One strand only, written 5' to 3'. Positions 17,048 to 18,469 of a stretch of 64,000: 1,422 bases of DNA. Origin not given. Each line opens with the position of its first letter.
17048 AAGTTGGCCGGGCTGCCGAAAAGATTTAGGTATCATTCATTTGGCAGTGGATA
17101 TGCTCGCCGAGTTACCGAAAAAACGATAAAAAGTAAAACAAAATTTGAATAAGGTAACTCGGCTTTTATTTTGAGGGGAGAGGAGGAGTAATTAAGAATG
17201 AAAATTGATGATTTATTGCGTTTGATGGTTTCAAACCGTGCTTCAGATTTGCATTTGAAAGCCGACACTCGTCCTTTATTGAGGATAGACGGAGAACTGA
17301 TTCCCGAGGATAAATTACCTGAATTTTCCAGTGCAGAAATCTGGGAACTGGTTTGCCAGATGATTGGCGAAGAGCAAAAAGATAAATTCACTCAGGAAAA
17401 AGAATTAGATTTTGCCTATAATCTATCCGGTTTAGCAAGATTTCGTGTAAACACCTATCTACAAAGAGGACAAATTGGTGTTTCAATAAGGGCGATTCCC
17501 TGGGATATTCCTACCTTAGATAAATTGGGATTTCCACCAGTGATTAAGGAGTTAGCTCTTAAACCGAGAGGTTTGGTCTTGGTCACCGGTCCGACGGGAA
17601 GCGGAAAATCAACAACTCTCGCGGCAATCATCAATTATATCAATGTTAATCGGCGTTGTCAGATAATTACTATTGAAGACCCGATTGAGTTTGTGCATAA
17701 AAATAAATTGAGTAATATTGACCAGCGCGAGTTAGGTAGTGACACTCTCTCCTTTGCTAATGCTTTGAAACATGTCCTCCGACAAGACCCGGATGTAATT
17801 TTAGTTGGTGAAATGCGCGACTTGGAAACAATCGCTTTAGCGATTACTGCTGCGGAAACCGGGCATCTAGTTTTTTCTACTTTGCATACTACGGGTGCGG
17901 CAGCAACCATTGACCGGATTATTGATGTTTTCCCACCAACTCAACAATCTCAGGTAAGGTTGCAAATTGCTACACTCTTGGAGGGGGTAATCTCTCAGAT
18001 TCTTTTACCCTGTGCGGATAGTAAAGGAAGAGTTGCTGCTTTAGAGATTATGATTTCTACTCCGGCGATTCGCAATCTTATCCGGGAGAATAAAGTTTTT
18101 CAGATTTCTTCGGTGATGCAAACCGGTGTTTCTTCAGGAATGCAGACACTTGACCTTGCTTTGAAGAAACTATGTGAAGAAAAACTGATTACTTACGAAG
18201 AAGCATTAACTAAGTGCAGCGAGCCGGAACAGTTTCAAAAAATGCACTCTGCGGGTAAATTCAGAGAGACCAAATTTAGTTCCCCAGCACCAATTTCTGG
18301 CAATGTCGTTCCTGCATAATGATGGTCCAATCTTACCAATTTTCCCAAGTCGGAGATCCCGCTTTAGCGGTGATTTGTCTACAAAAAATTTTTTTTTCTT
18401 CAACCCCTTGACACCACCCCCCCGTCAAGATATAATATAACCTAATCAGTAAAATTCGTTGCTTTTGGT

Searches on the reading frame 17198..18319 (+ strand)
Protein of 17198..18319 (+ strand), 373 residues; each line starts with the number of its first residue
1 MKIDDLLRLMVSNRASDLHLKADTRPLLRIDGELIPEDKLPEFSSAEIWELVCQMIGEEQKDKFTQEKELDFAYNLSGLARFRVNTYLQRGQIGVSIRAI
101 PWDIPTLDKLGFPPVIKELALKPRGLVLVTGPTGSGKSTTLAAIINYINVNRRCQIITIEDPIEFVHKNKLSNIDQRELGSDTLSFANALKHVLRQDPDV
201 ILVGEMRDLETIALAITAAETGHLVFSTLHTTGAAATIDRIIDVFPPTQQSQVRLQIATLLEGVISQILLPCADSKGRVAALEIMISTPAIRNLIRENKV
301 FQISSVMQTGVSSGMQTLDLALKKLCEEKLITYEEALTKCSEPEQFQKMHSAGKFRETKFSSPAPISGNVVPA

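Call 72: search_protein_families(library=pfam, proteins=[window:17198-18319:+])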
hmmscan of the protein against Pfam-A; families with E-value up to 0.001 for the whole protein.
window:17198-18319:+ (373 aa): 9 families
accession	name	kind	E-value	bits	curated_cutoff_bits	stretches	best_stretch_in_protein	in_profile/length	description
PF00437.27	T2SSE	-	1.1e-48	166.2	24.9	1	10-283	19-288/370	Type II/IV secretion system protein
PF13555.12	AAA_29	-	2.3e-05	24.5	27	1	118-146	16-44/61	P-loop containing region of AAA domain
PF13401.12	AAA_22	-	0.00029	21.6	27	0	123-160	4-40/130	AAA domain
PF20720.3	nSTAND3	-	0.00051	20.2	27.2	0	121-165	14-57/155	Novel STAND NTPase 3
PF13604.12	AAA_30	-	0.00055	20.2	27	0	116-149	10-43/191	AAA domain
PF00265.24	TK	-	0.00056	20.2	20.6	1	126-231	3-113/176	Thymidine kinase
PF25199.1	nSTAND_NTPase5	-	0.00063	20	34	0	122-166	39-83/145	Novel STAND NTPase 5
PF13191.12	AAA_16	-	0.00095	20.1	32.6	0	125-151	25-51/167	AAA ATPase domain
PF13476.12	AAA_23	-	0.00096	20.3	27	0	124-144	19-39/201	AAA domain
